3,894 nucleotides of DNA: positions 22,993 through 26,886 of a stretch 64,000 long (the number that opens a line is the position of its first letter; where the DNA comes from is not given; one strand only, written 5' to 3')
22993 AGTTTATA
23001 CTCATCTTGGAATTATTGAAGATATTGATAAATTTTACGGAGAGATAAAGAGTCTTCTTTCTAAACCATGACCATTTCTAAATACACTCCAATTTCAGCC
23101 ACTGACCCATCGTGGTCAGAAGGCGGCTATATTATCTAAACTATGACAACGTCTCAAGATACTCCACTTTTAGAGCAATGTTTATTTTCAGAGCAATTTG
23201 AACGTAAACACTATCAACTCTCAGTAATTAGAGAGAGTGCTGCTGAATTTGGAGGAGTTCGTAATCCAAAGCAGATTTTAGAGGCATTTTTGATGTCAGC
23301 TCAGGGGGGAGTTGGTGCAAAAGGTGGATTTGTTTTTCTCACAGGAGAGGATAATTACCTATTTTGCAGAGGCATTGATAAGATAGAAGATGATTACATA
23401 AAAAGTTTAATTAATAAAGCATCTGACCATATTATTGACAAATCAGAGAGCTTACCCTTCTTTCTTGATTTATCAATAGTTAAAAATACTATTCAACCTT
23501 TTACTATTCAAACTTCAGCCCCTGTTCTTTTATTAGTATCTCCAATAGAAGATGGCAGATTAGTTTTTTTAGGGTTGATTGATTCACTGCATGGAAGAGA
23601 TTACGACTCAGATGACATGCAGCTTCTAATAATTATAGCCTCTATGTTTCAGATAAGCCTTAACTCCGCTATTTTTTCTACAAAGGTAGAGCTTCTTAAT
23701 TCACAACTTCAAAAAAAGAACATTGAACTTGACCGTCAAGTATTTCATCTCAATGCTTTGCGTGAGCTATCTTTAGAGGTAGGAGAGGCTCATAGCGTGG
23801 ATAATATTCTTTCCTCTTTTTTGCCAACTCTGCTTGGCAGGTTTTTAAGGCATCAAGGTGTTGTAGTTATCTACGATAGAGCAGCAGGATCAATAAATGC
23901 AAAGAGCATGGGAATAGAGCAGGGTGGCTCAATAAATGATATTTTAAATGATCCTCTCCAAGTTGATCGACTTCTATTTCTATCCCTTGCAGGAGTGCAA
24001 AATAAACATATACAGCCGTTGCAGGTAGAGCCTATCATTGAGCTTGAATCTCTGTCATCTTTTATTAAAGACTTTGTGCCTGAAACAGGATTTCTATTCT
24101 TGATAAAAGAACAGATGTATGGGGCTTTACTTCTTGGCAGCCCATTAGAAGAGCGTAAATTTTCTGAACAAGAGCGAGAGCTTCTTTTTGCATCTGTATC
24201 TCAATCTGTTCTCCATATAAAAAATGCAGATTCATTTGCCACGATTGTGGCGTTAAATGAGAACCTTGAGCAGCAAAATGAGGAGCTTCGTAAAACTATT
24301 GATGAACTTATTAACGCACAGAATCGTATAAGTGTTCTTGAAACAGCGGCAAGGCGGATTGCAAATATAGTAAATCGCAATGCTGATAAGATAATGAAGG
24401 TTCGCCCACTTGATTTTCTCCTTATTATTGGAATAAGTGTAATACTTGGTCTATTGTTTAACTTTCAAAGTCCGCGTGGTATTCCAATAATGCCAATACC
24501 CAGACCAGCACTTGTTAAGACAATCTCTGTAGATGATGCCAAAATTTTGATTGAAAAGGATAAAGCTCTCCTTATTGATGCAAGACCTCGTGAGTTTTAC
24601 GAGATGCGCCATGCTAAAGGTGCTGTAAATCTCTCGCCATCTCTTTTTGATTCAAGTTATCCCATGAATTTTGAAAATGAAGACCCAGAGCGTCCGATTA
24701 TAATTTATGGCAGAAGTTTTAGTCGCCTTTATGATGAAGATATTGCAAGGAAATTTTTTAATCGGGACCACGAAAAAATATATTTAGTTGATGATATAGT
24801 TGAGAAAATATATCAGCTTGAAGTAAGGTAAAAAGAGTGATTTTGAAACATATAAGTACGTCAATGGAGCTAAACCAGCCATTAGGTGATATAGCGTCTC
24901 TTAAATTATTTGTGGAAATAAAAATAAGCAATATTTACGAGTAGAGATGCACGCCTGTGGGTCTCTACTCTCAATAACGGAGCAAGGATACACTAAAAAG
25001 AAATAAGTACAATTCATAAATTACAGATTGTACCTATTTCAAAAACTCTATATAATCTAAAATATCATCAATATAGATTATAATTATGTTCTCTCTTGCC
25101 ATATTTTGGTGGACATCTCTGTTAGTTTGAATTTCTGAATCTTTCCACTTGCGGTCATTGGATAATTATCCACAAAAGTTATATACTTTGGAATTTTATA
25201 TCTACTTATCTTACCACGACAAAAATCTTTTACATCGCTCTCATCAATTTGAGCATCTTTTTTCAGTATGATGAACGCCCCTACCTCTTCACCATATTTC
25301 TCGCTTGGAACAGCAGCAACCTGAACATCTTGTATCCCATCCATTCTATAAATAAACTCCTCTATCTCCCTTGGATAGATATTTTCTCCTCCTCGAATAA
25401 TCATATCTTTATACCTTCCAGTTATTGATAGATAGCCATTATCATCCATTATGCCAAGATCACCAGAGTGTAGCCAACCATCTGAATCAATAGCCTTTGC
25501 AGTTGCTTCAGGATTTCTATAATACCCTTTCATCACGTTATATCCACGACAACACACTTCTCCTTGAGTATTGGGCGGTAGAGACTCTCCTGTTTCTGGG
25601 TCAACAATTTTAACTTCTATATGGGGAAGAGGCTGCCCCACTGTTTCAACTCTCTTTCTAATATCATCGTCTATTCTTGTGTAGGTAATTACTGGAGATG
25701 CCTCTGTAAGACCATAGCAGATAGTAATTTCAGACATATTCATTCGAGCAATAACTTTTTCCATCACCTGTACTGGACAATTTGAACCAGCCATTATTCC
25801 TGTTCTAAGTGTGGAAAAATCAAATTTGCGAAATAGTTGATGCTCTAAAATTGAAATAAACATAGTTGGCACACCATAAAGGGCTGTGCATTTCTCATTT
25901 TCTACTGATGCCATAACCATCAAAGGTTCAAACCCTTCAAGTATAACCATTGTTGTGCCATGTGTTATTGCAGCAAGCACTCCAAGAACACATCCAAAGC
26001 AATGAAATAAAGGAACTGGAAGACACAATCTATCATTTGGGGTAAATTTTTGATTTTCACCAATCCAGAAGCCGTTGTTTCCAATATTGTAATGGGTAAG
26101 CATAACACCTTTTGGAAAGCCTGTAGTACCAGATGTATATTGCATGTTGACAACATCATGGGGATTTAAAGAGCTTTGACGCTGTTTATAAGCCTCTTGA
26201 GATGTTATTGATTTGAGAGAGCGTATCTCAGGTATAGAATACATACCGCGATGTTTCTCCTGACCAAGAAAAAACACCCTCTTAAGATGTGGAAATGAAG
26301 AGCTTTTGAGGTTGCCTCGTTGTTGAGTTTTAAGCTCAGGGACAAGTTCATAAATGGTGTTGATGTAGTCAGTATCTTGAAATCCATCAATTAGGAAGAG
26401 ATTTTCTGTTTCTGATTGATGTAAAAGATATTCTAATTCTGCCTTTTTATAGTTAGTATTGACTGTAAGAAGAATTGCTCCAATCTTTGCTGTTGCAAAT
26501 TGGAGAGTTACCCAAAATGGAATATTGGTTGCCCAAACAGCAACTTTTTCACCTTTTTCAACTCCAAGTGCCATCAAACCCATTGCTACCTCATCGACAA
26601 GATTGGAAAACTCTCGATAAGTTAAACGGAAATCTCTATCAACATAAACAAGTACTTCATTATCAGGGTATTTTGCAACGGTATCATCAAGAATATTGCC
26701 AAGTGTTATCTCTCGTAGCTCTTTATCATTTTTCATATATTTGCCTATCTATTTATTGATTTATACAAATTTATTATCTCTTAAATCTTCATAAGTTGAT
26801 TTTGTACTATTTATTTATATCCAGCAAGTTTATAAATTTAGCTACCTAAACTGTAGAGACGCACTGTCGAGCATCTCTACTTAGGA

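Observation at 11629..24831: Uncharacterised redox/ligand-sensing module wrapped around a selenocysteine formate dehydrogenase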

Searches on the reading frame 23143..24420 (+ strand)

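Call 35: search_protein_families(library=pfam, proteins=[window:23143-24420:+], max_evalue=0.1)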
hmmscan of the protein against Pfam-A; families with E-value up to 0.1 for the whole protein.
window:23143-24420:+ (426 aa): 3 families
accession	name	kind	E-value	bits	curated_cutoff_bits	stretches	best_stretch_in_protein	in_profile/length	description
PF13492.12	GAF_3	-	0.02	15.7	27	0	321-360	90-128/129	GAF domain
PF24219.2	DUF7438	-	0.066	14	25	0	377-402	4-29/57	Family of unknown function (DUF7438)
PF24362.2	DUF7518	-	0.088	13.9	27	0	373-403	3-37/104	Family of unknown function (DUF7518)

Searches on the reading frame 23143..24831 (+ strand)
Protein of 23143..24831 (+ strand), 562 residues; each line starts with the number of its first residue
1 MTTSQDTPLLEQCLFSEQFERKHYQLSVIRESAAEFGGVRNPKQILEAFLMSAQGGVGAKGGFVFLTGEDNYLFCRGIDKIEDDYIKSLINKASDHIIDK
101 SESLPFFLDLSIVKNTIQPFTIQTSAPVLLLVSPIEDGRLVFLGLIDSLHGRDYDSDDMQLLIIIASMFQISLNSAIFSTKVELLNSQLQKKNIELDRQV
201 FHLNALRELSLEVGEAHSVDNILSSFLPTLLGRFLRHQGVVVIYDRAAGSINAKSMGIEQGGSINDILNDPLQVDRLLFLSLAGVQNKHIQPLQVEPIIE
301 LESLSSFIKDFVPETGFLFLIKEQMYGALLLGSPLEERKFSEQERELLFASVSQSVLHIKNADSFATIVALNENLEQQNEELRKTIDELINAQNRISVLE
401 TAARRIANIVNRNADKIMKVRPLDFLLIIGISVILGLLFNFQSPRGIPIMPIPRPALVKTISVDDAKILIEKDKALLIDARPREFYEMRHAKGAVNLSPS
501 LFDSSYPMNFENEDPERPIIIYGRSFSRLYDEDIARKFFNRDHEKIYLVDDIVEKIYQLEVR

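Call 3: search_protein_families(library=pfam, proteins=[window:23143-24831:+], max_evalue=0.01)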
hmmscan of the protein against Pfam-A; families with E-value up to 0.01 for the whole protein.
window:23143-24831:+ (562 aa): 1 family
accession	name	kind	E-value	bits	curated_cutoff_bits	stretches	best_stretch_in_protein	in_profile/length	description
PF00581.25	Rhodanese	-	1.2e-08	35.8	22.2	1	463-549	2-92/102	Rhodanese-like domain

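Call 6: search_protein_families(library=ncbifam, proteins=[window:23143-24831:+], max_evalue=0.01)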
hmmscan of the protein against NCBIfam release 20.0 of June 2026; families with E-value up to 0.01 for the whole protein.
window:23143-24831:+ (562 aa): 2 families
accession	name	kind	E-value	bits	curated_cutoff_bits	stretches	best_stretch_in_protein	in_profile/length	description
NF001195.0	PRK00162.1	equivalog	0.00085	19.6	102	1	459-550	5-90/108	thiosulfate sulfurtransferase GlpE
NF045521.1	rhoda_near_glyco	subfamily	0.0056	16.5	145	0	458-546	17-98/144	rhodanese homology domain-containing protein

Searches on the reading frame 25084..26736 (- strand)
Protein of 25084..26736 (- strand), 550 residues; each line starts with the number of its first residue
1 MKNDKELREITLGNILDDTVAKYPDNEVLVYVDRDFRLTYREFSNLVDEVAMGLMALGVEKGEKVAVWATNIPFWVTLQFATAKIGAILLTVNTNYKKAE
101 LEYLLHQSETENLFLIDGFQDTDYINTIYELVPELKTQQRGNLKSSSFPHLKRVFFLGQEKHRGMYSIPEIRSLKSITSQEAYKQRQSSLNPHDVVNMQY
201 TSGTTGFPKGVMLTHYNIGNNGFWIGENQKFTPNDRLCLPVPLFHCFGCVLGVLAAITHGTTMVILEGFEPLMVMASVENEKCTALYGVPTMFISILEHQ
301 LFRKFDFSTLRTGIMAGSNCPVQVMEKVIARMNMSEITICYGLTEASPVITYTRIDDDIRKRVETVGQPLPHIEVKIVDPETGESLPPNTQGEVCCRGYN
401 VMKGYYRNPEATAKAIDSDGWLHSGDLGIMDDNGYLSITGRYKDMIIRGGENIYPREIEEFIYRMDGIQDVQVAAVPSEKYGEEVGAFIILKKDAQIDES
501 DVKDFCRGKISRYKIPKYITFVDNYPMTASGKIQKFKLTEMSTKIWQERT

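Call 4: search_protein_families(library=pfam, proteins=[window:25084-26736:-], max_evalue=0.01)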
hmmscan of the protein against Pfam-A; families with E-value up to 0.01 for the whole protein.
window:25084-26736:- (550 aa): 2 families
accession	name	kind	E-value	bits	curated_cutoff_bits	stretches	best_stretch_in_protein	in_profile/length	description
PF00501.34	AMP-binding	-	7.6e-100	334.8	29.9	1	17-406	2-384/384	AMP-binding enzyme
PF13193.12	AMP-binding_C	-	6.3e-15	56.3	24.5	1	457-532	1-76/76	AMP-binding enzyme C-terminal domain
